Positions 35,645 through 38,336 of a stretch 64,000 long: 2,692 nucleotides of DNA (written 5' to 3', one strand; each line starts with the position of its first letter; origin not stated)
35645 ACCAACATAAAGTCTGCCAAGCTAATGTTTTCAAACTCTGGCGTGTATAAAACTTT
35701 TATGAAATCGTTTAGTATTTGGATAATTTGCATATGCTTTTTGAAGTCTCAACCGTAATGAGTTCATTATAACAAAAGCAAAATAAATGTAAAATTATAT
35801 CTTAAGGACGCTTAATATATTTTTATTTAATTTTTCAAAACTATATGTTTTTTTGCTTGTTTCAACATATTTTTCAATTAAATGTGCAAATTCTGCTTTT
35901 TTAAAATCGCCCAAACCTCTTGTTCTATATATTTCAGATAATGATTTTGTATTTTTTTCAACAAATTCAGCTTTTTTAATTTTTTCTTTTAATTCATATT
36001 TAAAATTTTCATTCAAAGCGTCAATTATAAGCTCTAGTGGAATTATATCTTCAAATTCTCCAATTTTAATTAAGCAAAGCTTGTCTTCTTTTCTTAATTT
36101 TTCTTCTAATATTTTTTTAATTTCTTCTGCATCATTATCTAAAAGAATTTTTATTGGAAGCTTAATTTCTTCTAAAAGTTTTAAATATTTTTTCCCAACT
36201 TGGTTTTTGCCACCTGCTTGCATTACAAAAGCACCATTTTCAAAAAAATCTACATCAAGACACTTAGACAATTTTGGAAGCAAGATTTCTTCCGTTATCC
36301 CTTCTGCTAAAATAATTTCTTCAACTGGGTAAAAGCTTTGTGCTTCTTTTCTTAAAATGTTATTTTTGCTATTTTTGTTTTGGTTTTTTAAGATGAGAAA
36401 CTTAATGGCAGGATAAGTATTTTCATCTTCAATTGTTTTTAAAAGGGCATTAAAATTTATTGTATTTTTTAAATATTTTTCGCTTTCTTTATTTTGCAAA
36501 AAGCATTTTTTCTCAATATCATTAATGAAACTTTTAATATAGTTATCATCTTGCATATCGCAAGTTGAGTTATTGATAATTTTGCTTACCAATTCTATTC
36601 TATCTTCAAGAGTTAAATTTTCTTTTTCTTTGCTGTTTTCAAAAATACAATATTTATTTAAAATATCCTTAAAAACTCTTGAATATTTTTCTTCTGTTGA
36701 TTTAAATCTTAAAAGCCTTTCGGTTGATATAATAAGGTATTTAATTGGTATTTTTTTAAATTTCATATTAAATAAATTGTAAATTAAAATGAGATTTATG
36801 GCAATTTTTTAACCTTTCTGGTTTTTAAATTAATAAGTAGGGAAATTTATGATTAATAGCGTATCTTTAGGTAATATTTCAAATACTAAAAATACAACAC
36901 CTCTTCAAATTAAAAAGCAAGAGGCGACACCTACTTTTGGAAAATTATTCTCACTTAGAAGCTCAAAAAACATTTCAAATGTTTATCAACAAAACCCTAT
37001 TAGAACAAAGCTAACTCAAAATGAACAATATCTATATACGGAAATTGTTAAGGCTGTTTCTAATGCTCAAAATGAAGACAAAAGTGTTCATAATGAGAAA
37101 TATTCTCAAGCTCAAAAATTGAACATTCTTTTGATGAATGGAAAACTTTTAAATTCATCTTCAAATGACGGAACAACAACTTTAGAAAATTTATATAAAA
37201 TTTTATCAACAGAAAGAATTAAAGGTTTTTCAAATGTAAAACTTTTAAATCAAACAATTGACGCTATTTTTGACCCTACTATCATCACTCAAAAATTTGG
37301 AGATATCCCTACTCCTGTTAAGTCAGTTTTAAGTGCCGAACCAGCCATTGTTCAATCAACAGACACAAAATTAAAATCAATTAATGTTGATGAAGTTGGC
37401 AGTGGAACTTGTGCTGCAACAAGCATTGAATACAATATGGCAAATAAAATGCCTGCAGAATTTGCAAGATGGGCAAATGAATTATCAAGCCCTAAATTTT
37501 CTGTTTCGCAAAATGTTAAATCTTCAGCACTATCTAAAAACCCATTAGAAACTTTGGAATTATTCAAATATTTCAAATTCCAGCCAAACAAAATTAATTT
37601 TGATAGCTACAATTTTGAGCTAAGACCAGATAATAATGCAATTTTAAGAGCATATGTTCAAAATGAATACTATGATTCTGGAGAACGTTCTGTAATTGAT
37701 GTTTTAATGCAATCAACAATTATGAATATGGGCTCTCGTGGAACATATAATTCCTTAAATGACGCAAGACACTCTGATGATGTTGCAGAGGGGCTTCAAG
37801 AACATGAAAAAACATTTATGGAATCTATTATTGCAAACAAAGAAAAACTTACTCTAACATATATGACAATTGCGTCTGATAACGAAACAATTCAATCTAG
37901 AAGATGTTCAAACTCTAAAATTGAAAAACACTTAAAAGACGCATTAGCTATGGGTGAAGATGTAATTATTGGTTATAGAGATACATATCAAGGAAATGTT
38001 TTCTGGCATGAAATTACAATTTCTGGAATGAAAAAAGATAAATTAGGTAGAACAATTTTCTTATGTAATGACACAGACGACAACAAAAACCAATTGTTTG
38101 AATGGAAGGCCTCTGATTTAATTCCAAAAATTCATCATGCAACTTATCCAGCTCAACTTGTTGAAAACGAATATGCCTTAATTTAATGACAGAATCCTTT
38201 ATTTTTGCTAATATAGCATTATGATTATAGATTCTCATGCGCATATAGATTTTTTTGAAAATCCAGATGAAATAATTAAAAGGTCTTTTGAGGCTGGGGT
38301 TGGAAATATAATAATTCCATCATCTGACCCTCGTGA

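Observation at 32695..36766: Candidate uncharacterised module: stand-alone OLD-type TOPRIM protein, P-loop-less HerA-like/acidic/Tudor protein and a coiled-coil protein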

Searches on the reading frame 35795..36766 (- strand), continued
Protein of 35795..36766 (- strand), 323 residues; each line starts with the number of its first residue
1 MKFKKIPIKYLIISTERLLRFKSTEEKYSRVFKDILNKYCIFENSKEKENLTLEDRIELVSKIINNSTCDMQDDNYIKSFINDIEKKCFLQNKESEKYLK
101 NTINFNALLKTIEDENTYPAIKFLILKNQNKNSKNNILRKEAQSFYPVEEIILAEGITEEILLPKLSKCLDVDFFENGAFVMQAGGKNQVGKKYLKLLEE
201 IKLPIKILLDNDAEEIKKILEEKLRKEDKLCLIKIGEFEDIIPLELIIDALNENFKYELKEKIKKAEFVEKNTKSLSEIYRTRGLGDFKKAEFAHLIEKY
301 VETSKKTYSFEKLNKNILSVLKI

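Call 74: fold_search(model_id=the predicted structure, library=viral)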
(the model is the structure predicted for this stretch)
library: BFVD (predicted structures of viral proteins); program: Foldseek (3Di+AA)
matches with E <= 10: 460; with E <= 0.001: 0
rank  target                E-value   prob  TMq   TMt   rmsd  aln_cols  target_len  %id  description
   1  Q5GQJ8                9.8e-02  0.13  0.17  0.15  20.9       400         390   12  Cytitidyltransferase [Synechococcus phage S-PM2]
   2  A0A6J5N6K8            1.3e-01  0.20  0.18  0.23  13.1       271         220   11  HAD-like domain containing protein [uncultured Caudovirales phage]
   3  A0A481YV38            1.4e-01  0.15  0.17  0.18  16.5       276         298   13  DNA recombination-mediator protein A [Marseillevirus LCMAC102]
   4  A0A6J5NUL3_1          1.4e-01  0.15  0.20  0.09  20.7       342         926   10  Uncharacterized protein [uncultured Caudovirales phage]
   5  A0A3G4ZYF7            1.7e-01  0.11  0.18  0.07  23.8       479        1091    9  Helicase C-terminal domain-containing protein [Gaeavirus sp.]
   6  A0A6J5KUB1            2.3e-01  0.60  0.18  0.20   5.0        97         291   16  Bacterial DnaG primase, TOPRIM domain [uncultured Caudovirales phage]
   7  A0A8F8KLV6            2.4e-01  0.16  0.18  0.18  14.6       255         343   10  Nicotinic acid mononucleotide adenylyltransferase [Clandestinovirus]
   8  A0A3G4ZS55            2.9e-01  0.13  0.19  0.17  14.7       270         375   10  VWFA domain-containing protein [Barrevirus sp.]
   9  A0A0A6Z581            3.0e-01  0.85  0.20  0.24   4.2        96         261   12  Putative DNA primase [Enterobacter phage phiKDA1]
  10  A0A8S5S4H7            3.7e-01  0.38  0.19  0.25  15.7       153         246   11  Response regulator [Siphoviridae sp. ctiV651]
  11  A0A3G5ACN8            3.7e-01  0.20  0.20  0.18  11.9       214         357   10  Alpha/beta hydrolase [Satyrvirus sp.]
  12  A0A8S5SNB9            3.7e-01  0.08  0.10  0.10  14.0       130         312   13  Glycosyltransferase [Podoviridae sp. ctIKM86]
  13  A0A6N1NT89            3.7e-01  0.07  0.18  0.10  15.9       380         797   12  T4 1 superfamily RNA ligase [Tupanvirus soda lake]
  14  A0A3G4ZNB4            3.9e-01  0.13  0.17  0.20  25.6       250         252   14  Uncharacterized protein [Terrestrivirus sp.]
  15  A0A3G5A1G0            3.9e-01  0.12  0.11  0.11  12.6       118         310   15  Uncharacterized protein [Harvfovirus sp.]
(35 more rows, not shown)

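Call 80: search_dna_similar(query=window:35795-36766:-, collection=plasmids, mode=protein, max_rows=8)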
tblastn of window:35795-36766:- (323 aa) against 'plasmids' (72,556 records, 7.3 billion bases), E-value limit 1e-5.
No match.

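Call 83: get_annotated_region(hit=H1, flank=2500)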
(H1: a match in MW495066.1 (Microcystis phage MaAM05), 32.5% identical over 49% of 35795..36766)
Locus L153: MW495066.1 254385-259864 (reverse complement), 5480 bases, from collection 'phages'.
description: Microcystis phage MaAM05, complete genome.
organism: Microcystis phage MaAM05 (NCBI taxid 2812902)
taxonomy: Viruses; Duplodnaviria; Heunggongvirae; Uroviricota; Caudoviricetes
host: Microcystis sp. SG03; source: hospital wastewater; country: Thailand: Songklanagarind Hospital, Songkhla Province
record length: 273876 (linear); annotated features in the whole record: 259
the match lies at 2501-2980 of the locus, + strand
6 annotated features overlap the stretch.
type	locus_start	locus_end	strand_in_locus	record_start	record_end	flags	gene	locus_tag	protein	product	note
CDS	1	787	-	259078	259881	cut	-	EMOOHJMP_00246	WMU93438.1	hypothetical protein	-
CDS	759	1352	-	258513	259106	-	-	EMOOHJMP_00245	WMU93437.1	hypothetical protein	-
CDS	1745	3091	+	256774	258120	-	-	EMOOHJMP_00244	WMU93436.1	hypothetical protein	-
CDS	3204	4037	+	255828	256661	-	-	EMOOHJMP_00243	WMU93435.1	hypothetical protein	-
CDS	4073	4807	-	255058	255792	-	-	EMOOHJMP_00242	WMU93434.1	hypothetical protein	-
CDS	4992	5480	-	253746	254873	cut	-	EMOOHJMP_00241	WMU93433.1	hypothetical protein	-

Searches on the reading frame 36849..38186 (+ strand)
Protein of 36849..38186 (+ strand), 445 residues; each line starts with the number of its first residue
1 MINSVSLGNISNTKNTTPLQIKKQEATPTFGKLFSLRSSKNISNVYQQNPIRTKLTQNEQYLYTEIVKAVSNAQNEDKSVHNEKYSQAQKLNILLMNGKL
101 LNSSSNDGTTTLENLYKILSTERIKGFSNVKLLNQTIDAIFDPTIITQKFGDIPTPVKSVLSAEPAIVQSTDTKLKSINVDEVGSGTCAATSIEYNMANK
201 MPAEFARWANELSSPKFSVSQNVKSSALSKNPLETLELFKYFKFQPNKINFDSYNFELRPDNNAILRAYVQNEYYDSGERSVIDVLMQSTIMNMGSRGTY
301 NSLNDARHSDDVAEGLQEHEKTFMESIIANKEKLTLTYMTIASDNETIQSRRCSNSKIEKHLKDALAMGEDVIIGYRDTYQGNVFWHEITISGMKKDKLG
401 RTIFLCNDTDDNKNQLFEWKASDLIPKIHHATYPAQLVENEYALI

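Call 3: search_protein_families(library=pfam, proteins=[window:36849-38186:+], max_evalue=1)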
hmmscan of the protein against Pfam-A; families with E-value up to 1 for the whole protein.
window:36849-38186:+ (445 aa): 1 family
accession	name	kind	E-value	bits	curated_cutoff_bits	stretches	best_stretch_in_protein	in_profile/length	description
PF05394.16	AvrB_AvrC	-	0.025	14.2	23.2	1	304-374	149-222/326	Avirulence protein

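Call 5: search_protein_families(library=ncbifam, proteins=[window:36849-38186:+], max_evalue=1)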
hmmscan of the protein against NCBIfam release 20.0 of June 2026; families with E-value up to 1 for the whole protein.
window:36849-38186:+ (445 aa): 1 family
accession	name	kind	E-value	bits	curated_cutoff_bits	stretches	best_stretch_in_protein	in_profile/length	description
TIGR04095.1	dnd_restrict_1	equivalog_domain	0.002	17.2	600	1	45-108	204-265/451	DNA phosphorothioation system restriction enzyme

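Call 44: find_homologous_proteins(query=window:36849-38186:+)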
Query window:36849-38186:+ (445 aa): 1543 proteins with E <= 0.001 among 5412 candidates; the best 120 are listed.
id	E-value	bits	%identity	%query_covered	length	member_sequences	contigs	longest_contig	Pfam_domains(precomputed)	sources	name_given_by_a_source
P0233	6.1e-278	939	95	100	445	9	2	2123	-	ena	-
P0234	2.6e-125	437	50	100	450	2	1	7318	-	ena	-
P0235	2.0e-123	431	50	100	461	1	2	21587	-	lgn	-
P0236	4.0e-121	423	51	100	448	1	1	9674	-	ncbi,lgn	-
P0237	7.0e-120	419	53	86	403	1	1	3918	-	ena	-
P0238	4.2e-118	413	48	100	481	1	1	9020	-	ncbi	-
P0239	4.3e-118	413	54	89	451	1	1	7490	-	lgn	-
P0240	3.5e-114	400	46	99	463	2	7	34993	-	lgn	-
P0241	4.7e-114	400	48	98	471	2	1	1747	-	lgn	-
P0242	1.1e-113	399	48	89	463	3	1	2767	-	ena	-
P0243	9.2e-113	395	48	95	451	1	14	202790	-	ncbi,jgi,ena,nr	ncbi:MAG: hypothetical protein E7Z91_03585 [Cyanobacteria bacterium SIG30]|nr:hypothetical protein [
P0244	1.3e-112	395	47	100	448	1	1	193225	-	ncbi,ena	-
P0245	5.5e-112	393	44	100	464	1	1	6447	-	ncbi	-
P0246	4.3e-110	387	48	99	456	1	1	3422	-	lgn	-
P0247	1.0e-109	385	44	100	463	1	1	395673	-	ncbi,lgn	-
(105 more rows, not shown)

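Call 47: search_solved_structures(query=A4, max_evalue=10, show_alignments=2)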
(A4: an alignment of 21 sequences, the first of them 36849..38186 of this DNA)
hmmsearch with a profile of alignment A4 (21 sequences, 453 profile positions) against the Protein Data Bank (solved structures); distinct sequences matched with E-value up to 10: 0.

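Call 48: search_protein_families(library=pfam, alignment_id=A4, max_evalue=1)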
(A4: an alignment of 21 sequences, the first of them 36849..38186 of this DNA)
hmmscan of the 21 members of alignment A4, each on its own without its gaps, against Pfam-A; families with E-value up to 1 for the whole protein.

A. member 1, window:36849-38186:+ (445 aa): 1 family
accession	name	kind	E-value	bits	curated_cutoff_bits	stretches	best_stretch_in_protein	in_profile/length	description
PF05394.16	AvrB_AvrC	-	0.025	14.2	23.2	1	304-374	149-222/326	Avirulence protein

B. families by the number of members that match (of 21 scanned): 21 families
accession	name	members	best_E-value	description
PF18222.6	PilN_bio_d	2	0.07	PilN biogenesis protein dimerization domain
PF16138.10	DUF4846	2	0.091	Domain of unknown function (4846)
PF23195.1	UBQLN1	1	0.0048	Ubiquilin-1-like domain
PF23349.2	BBS7_hp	1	0.013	BBS7 hairpin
PF07961.18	MBA1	1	0.014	MBA1-like protein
PF18174.6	HU-CCDC81_bac_1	1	0.014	CCDC81-like prokaryotic HU domain 1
PF06919.17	Phage_T4_Gp30_7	1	0.02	Phage Gp30.7 protein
PF05394.16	AvrB_AvrC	1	0.025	Avirulence protein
PF07958.16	DUF1688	1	0.036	Protein of unknown function (DUF1688)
PF07034.17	ORC3_N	1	0.04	Origin recognition complex (ORC) subunit 3 N-terminus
PF13320.12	GH123_cat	1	0.051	Glycoside hydrolase 123, catalytic domain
PF13529.12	Peptidase_C39_2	1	0.068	Peptidase_C39 like family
PF24298.1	DUF7482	1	0.072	Domain of unknown function (DUF7482)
PF15874.10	Il2rg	1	0.08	Putative Interleukin 2 receptor, gamma chain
PF24342.1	OB_DEPS-1_2nd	1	0.088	P-granule-associated protein DEPS-1, second OB-fold domain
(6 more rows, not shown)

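Call 52: search_protein_families(library=phrogs, proteins=[window:36849-38186:+], max_evalue=0.1)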
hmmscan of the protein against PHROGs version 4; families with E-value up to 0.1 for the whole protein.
window:36849-38186:+ (445 aa): 0 families

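Call 67: search_protein_families(library=padloc, alignment_id=A4, max_evalue=1)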
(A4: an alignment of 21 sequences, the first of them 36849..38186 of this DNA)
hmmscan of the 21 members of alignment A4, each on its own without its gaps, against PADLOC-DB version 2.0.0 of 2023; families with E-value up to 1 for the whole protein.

A. member 1, window:36849-38186:+ (445 aa): 1 family
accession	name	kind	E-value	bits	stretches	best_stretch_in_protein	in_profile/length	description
PDLC04797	PDC-S02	-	0.06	11.4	1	25-78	66-117/126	-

B. families by the number of members that match (of 21 scanned): 4 families
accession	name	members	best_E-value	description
PDLC04321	PDC-M02B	1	0.0054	-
PDLC02042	Cas6d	1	0.013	-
PDLC00212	KwaA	1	0.042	Unknown function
PDLC04797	PDC-S02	1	0.06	-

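Call 68: search_protein_families(library=ncbifam, alignment_id=A4, max_evalue=1)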
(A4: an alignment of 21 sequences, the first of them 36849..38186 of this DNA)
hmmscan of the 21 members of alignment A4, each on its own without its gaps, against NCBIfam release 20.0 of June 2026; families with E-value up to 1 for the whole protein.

A. member 1, window:36849-38186:+ (445 aa): 1 family
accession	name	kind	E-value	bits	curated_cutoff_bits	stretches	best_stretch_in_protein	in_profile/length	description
TIGR04095.1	dnd_restrict_1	equivalog_domain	0.002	17.2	600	1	45-108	204-265/451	DNA phosphorothioation system restriction enzyme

B. families by the number of members that match (of 21 scanned): 7 families
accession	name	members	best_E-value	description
TIGR04095.1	dnd_restrict_1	1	0.002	DNA phosphorothioation system restriction enzyme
NF006975.0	PRK09448.1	1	0.017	DNA starvation/stationary phase protection protein Dps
TIGR01295.2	PedC_BrcD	1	0.042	PedC/BrcD family bacteriocin maturation disulfide isomerase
TIGR01518.1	g3p_cytidyltrns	1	0.058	glycerol-3-phosphate cytidylyltransferase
NF003636.0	PRK05270.3-1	1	0.13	UDP-glucose--hexose-1-phosphate uridylyltransferase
TIGR02745.1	ccoG_rdxA_fixG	1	0.15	cytochrome c oxidase accessory protein CcoG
NF001322.0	PRK00258.3-6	1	0.27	shikimate dehydrogenase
